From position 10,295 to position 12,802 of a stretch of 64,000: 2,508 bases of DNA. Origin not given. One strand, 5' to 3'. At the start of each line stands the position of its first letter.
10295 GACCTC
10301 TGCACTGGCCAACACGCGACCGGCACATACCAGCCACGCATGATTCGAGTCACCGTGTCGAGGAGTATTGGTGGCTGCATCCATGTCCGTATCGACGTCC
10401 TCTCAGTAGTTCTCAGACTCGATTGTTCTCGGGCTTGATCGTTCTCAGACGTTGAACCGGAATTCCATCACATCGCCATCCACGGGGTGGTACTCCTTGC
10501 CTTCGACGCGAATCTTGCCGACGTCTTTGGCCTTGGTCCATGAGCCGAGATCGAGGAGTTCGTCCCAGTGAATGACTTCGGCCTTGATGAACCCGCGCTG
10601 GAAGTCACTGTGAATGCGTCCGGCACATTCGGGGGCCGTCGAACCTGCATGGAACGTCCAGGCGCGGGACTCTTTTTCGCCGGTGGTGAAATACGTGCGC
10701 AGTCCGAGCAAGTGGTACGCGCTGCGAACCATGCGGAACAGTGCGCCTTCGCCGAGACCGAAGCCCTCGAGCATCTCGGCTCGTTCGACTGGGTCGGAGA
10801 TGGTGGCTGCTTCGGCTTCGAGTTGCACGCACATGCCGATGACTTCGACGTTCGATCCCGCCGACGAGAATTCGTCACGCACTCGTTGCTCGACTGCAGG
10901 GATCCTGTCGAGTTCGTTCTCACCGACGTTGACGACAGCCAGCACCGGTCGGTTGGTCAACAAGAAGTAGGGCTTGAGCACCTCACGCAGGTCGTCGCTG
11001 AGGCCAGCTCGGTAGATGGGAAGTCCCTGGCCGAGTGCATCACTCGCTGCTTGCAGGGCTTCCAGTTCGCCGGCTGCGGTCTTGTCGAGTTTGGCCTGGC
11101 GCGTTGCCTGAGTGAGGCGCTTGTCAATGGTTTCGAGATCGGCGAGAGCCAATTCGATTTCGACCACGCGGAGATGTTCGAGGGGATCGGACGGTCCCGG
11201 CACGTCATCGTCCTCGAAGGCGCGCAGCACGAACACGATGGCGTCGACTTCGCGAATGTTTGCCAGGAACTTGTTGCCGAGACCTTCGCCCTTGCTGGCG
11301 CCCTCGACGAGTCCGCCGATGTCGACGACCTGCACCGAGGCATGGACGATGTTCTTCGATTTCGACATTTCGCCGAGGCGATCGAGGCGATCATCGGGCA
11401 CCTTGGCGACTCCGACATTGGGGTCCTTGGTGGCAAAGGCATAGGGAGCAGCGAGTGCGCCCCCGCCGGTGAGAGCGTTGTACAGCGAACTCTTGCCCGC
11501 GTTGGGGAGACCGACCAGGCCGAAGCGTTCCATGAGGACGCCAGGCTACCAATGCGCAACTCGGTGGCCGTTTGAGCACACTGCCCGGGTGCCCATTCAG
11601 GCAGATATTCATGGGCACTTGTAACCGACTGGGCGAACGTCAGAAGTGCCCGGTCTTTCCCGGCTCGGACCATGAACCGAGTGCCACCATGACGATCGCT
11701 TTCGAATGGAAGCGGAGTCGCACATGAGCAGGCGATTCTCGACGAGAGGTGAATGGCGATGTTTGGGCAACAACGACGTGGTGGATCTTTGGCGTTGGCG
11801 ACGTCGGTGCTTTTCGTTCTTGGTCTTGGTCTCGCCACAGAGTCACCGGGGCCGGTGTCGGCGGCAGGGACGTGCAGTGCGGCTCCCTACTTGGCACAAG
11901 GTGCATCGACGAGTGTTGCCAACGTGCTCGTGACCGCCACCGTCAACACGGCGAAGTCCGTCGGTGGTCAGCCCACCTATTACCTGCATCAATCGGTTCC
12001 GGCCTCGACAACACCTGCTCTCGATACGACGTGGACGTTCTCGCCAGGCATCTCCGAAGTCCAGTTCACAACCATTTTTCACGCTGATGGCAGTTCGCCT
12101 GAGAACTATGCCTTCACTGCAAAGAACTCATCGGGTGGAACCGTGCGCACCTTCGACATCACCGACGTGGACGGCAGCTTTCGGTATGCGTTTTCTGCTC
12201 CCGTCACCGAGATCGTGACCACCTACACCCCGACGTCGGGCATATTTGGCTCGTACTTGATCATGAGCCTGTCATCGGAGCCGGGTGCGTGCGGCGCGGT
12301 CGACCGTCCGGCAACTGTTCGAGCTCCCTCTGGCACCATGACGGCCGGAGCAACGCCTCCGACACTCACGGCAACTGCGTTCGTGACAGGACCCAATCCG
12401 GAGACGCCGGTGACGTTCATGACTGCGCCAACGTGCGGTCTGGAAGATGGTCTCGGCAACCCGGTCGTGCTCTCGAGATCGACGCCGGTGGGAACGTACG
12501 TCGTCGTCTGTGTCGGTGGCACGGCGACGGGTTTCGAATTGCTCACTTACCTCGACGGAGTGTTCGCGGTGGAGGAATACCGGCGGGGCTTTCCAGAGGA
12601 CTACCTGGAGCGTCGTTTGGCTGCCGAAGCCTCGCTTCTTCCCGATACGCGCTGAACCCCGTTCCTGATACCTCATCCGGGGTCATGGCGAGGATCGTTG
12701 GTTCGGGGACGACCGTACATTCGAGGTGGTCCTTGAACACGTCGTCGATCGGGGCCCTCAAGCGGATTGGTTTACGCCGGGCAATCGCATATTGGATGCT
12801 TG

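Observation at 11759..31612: Four unrelated secreted proteins stop exactly one residue after an LPDT motif: a tail-less sortase-like C-terminal signal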

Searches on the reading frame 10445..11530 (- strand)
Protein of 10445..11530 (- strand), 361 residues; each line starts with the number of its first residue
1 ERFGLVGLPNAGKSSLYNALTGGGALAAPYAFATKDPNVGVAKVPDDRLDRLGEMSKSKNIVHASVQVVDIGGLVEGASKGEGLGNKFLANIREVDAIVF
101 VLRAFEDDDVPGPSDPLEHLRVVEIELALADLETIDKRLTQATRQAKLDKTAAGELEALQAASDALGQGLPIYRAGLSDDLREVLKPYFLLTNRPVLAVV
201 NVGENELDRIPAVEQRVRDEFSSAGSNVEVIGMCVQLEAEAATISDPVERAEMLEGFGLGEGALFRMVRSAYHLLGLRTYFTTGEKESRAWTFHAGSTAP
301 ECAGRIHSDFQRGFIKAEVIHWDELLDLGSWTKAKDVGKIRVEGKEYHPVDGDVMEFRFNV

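Call 19: find_related_loci(query=window:10445-11530:-, collection=genome_contigs, flank=10000)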
Query window:10445-11530:- (361 aa) in genome_contigs; peptide patterns used: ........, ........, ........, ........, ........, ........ (x = any residue, [..] = any of these).
599 stretches matched a pattern (row limit reached: there are more); 542 encode a relative of the query (tblastn E <= 1e-3); the best 80 are kept; 80 distinct loci.
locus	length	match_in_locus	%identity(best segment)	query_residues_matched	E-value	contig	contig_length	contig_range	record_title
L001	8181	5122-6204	95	1-361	0e+0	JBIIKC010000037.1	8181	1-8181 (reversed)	MAG: Ilumatobacteraceae bacterium isolate ME2001-10-09pf_3300042861_group1_bin41 Rohwer_bin23_scaffold_11327_c1, whole g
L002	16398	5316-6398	91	1-361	0e+0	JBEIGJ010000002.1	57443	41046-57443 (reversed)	MAG: Acidimicrobiaceae bacterium isolate Sample-102-S76-bin-127 Sample_102_S76-bin_127-k141_632259, whole genome shotgun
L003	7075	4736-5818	90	1-361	0e+0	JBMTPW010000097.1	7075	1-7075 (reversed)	MAG: Ilumatobacteraceae bacterium isolate Tbon_V4_S23_100percent_par_Tbon_V4_S23_metabat.52 NODE_6596_length_7075_cov_4.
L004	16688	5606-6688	89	1-361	0e+0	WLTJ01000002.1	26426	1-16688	MAG: Actinomycetota bacterium isolate UFOp-RH-9nov16-395 RH-9nov16-395-c2, whole genome shotgun sequence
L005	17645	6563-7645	89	1-361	0e+0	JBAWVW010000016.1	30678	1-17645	MAG: Actinomycetes bacterium isolate ELA021 MAG021_16, whole genome shotgun sequence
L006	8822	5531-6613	89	1-361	0e+0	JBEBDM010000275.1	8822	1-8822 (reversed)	MAG: Actinomycetota bacterium isolate blueriver_2019_sw_WHONDRS-S19S_0024_B_bin.111 scaffold_982525, whole genome shotgu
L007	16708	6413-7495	89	1-361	0e+0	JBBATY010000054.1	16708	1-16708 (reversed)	MAG: Ilumatobacteraceae bacterium isolate EUL_283 ctg54-EUL_283, whole genome shotgun sequence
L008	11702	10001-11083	88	1-361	0e+0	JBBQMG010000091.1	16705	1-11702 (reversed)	MAG: Acidimicrobiales bacterium isolate Co_metawrap_436 Cmw_436_k141_13966686_length_16705_cov_10.9976, whole genome sho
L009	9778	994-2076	89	1-361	0e+0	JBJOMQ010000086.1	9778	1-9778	MAG: Actinomycetota bacterium isolate tombigeeriver_2019_sw_WHONDRS-S19S_0020_F_bin.30 scaffold_1179, whole genome shotg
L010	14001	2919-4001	89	1-361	0e+0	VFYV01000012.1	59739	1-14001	MAG: Actinomycetota bacterium isolate K_DeepCast_0m_m1_227 K_DeepCast_0m_m1_227_Ga0194124_10000496, whole genome shotgun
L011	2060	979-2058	88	1-360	0e+0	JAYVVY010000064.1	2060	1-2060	MAG: Ilumatobacteraceae bacterium isolate GL80_UP_concoct_205 GL80_UP_concoct_205_63, whole genome shotgun sequence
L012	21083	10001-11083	88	1-361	0e+0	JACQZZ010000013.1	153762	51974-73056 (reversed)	MAG: Actinomycetota bacterium isolate NC_groundwater_1580_Pr3_B-0.1um_68_13 SR-2_scaffold_141_370378, whole genome shotg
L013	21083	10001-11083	87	1-361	0e+0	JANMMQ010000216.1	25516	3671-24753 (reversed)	MAG: Ilumatobacteraceae bacterium isolate OTE_58_metabat_484 OTE_58_k141_6703309, whole genome shotgun sequence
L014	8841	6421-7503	87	1-361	0e+0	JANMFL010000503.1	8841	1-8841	MAG: Acidimicrobiaceae bacterium isolate OTE_70b_metabat_206 OTE_70b_k141_4454880, whole genome shotgun sequence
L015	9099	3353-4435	89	1-361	0e+0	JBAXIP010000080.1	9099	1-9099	MAG: Actinomycetes bacterium isolate ELA352 MAG352_80, whole genome shotgun sequence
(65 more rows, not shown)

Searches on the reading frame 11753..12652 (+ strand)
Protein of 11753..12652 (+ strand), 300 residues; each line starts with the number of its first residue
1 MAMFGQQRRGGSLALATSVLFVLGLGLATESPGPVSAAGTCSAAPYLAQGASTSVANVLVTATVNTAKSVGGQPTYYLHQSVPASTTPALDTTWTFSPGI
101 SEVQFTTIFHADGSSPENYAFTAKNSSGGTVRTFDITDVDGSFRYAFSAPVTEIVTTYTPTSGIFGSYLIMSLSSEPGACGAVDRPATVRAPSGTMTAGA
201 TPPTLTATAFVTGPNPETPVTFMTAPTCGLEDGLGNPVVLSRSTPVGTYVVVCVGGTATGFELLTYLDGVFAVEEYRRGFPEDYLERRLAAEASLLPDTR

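Call 6: search_protein_families(library=pfam, proteins=[window:11753-12652:+], max_evalue=0.1)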
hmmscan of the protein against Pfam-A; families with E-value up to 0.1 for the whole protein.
window:11753-12652:+ (300 aa): 1 family
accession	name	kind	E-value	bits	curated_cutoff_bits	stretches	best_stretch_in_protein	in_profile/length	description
PF11990.13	DUF3487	-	0.092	13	27.8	0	267-292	66-91/114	Protein of unknown function (DUF3487)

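Call 7: search_protein_families(library=ncbifam, proteins=[window:11753-12652:+], max_evalue=0.1)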
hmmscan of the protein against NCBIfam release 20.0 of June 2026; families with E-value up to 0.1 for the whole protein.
window:11753-12652:+ (300 aa): 0 families

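Call 8: find_homologous_proteins(query=window:11753-12652:+, max_evalue=0.001)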
Query window:11753-12652:+ (300 aa): 11 proteins with E <= 0.001 among 5885 candidates.
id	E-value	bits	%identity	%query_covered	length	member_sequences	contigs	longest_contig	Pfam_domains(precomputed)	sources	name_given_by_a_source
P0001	4.2e-188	642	100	99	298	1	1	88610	-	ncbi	-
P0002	3.3e-78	281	52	94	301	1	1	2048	-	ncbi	-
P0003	4.8e-72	261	54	91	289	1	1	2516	-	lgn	-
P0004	4.0e-71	258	56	88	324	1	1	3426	-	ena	-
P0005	1.6e-69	252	50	99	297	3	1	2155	-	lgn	-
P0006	2.2e-69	252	56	85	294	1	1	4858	-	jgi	jgi:hypothetical protein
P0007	8.8e-69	250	57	79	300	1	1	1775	-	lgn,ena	-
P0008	8.1e-68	247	53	88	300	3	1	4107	-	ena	-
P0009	1.4e-40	158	57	48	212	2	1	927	-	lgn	-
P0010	8.4e-33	132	49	48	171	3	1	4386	-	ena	-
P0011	4.2e-31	126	53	47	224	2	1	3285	-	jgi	jgi:hypothetical protein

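Call 12: find_encoding_contigs(protein=P0001, flank=10000, max_places=3)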
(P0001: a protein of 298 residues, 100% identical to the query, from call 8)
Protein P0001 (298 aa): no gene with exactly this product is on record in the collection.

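Call 15: list_cluster_members(proteins=[P0001, P0012, P0002, P0010, P0013])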
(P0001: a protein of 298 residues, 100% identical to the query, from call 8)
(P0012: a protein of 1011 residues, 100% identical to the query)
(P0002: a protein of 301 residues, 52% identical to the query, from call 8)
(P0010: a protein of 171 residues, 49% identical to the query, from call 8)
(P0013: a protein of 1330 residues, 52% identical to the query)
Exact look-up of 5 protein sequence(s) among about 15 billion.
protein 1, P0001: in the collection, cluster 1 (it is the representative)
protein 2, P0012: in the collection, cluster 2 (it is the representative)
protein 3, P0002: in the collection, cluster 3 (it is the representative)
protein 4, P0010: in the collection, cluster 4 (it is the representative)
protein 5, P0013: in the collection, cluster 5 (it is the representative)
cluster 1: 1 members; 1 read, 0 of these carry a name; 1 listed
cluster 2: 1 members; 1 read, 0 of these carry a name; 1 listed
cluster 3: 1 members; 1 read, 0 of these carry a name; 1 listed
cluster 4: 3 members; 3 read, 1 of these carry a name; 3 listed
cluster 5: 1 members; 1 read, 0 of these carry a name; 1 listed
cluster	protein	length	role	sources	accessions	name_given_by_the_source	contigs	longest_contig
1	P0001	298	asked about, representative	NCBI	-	-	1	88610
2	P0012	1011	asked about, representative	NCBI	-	-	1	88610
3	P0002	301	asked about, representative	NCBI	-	-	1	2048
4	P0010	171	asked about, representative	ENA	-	-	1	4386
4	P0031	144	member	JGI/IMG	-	hypothetical protein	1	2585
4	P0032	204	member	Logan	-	-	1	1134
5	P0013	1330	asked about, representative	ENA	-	-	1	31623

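Call 18: find_related_loci(query=A1, collection=genome_contigs, flank=10000)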
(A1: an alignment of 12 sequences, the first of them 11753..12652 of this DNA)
Query A1 (300 aa) in genome_contigs; peptide patterns used: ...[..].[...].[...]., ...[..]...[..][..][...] (x = any residue, [..] = any of these).
47 stretches matched a pattern, but none encodes a relative of the query by tblastn (E <= 1e-3).

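Call 23: find_related_loci(query=A1, collection=metagenome_contigs, flank=10000)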
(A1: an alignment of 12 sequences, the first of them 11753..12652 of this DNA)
Query A1 (300 aa) in metagenome_contigs; peptide patterns used: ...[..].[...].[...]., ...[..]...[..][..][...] (x = any residue, [..] = any of these).
49 stretches matched a pattern; 1 encode a relative of the query (tblastn E <= 1e-3); 1 distinct loci.
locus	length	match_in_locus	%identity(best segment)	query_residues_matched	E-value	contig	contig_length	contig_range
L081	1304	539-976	43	33-180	3e-28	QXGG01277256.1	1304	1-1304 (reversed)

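Call 24: find_encoding_contigs(protein=P0006, flank=10000, max_places=4)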
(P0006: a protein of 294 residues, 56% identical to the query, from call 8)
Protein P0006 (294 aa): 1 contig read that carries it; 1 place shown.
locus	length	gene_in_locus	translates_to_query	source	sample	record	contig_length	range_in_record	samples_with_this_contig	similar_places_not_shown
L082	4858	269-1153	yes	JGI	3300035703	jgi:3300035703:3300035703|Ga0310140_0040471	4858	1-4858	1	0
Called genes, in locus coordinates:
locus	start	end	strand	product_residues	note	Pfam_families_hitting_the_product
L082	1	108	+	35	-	?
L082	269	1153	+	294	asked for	-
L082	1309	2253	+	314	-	-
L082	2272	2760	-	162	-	-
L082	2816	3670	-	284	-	PF01557:FAA_hydrolase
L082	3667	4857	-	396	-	?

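Call 25: find_encoding_contigs(protein=P0008, flank=10000, max_places=4)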
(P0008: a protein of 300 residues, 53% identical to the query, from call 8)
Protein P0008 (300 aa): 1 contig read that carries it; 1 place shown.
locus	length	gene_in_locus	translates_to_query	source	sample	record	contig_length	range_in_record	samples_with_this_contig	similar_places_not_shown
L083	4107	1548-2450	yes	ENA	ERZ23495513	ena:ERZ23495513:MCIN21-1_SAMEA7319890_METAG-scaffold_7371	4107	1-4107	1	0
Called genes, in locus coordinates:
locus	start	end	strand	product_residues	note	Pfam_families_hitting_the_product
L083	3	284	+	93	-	?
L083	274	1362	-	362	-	PF01926:MMR_HSR1, PF06071:YchF-GTPase_C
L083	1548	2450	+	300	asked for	-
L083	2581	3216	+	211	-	-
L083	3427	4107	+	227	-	?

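Call 26: find_encoding_contigs(protein=P0010, flank=10000, max_places=4)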
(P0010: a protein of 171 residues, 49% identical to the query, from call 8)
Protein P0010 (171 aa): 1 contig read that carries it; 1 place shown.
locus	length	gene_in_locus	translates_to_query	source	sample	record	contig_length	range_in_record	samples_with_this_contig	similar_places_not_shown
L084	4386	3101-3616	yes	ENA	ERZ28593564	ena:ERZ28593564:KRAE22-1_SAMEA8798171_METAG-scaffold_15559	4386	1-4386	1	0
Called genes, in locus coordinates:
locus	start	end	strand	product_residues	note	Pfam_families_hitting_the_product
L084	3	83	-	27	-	?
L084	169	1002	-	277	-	PF00590:TP_methylase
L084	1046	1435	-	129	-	PF02643:DUF192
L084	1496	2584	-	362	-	PF01926:MMR_HSR1, PF06071:YchF-GTPase_C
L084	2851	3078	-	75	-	-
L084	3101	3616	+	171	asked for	-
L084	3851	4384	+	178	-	?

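Call 27: find_encoding_contigs(protein=P0011, flank=10000, max_places=4)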
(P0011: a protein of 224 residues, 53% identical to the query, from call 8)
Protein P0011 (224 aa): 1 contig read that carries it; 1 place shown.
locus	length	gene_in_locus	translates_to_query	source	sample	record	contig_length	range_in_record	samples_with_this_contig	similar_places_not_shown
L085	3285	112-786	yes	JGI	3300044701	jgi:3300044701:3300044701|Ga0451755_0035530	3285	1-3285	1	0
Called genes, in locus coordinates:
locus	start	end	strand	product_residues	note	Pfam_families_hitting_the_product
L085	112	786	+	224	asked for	-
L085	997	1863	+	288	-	-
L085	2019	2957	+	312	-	-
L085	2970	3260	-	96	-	-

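Call 40: find_encoding_contigs(protein=P0004, flank=10000, max_places=3)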
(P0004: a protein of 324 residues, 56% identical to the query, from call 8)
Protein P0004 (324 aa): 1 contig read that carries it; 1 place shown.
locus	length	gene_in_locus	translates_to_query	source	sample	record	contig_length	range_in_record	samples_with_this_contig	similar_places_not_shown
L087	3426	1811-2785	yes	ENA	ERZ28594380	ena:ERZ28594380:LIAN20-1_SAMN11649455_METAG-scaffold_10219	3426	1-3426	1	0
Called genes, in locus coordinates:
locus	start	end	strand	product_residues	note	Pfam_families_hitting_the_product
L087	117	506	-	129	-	PF02643:DUF192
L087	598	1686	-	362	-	PF01926:MMR_HSR1, PF06071:YchF-GTPase_C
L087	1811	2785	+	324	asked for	-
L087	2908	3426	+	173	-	?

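Call 60: predict_structure(alignment_id=A1)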
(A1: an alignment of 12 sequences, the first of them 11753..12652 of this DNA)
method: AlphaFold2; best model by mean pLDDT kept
length: 300 residues; sequences in the alignment: 12
mean_pLDDT: 77.4   pTM: 0.56
mean pLDDT of the five models: 77.4, 70.7, 69.8, 66.0, 61.4
residues with pLDDT >= 90: 131; 70-90: 82; 50-70: 41; < 50: 46
segments of 3 or more residues with pLDDT < 50: 1-37, 279-282
pLDDT, mean of each block of 10 residues (from residue 1): 32 31 31 43 95 96 95 92 84 97 88 79 97 90 86 96 89 81 68 91 86 63 85 91 93 82 80 75 53 52
secondary structure, 60 per line:
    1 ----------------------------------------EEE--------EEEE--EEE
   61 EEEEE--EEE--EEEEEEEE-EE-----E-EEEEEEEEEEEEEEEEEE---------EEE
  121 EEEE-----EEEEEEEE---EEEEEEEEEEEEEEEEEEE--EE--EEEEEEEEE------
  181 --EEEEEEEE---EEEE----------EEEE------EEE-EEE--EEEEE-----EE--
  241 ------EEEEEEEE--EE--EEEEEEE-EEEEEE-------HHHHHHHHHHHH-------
elements in order: E41-43 E52-55 E58-65 E68-70 E73-80 E91-108 E118-124 E130-137 E141-159 E166-174 E183-190 E194-197 E208-211 E218-220 E222-224 E227-231 E247-254 E261-267 E269-274 H282-293

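Call 63: fold_search(model_id=the predicted structure, library=pdb)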
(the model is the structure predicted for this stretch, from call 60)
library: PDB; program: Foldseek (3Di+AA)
matches with E <= 10: 1581; with E <= 0.001: 1
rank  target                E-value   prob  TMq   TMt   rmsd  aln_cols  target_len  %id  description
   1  9g43_A                7.5e-04  1.00  0.28  0.15  15.5       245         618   13  Crystal structure of a galactose oxidase from Pseudoarthrobacter siccitolerans (released 2025-07-23)
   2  7vz3_B                1.8e-03  1.00  0.21  0.09  14.7       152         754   12  Cryo-EM structure of Depo32, a Klebsiella phage depolymerase targets the K2 serotype K. pneumoniae (released 2023-08-30)
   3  8wc1                  1.8e-03  0.99  0.22  0.36  10.7       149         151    9  A carbohydrate binding domain of a putative pectate lyase (released 2024-09-18)
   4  9g8h_A                1.8e-03  0.98  0.28  0.15  16.1       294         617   14  Crystal structure of a galactose oxidase in complex with galactose (released 2025-08-06)
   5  8qpg_TA               3.5e-03  1.00  0.28  0.21  14.8       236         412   14  Turret of Haloferax tailed virus 1 (released 2024-10-09)
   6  7vz3_A                3.7e-03  1.00  0.21  0.09  14.4       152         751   11  Cryo-EM structure of Depo32, a Klebsiella phage depolymerase targets the K2 serotype K. pneumoniae (released 2023-08-30)
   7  7lzj_A                3.7e-03  0.99  0.21  0.10  14.5       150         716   14  DpK2 bacteriophage tail spike depolymerase (released 2021-08-25)
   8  7vyv_A                4.1e-03  0.99  0.21  0.10  14.8       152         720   12  Cryo-EM structure of Depo32, a Klebsiella phage depolymerase targets the K2 serotype K. pneumoniae (released 2023-08-30)
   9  4itc                  4.3e-03  1.00  0.25  0.40   7.2       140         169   10  Crystal Structure Analysis of the K1 Cleaved Adhesin domain of Lys-gingipain (Kgp) from Porphyromonas gingivalis W83 (released 2013-09-25)
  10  8x8h_A                4.5e-03  0.99  0.23  0.41   9.0       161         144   12  A carbohydrate binding domain of a putative pectate lyase (released 2024-12-04)
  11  7zvo                  4.5e-03  0.97  0.19  0.36  11.6       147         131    8  Structure of CBM BT0996-C from Bacteroides thetaiotaomicron (released 2023-02-08)
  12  8tv1_C                4.5e-03  0.82  0.24  0.24  10.6       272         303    6  Structure of the EphA2 LBDCRD bound to FabS1C_L1 (released 2024-06-26)
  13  3m1h_A                4.7e-03  1.00  0.26  0.41   5.0       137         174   12  Crystal Structure Analysis of the K3 Cleaved Adhesin Domain of Lys-gingipain (Kgp) from Porphyromonas gingivalis w83 (released 2011-03-23)
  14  8xck_F                5.0e-03  0.90  0.17  0.17  18.8       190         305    9  Closed state of central tail fiber of bacteriophage lambda (released 2024-05-01)
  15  7d29                  5.3e-03  1.00  0.23  0.41   5.5       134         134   13  CBM32 of AlyQ (released 2020-12-30)
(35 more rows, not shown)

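Call 74: find_encoding_contigs(protein=P0003, flank=10000, max_places=3)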
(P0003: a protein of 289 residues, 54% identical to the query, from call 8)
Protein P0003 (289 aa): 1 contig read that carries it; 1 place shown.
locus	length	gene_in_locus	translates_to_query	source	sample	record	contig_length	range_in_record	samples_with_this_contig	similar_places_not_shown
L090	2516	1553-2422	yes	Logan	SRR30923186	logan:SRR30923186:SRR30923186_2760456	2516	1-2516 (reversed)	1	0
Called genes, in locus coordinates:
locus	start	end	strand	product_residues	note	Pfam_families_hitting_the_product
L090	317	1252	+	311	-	-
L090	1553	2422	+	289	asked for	-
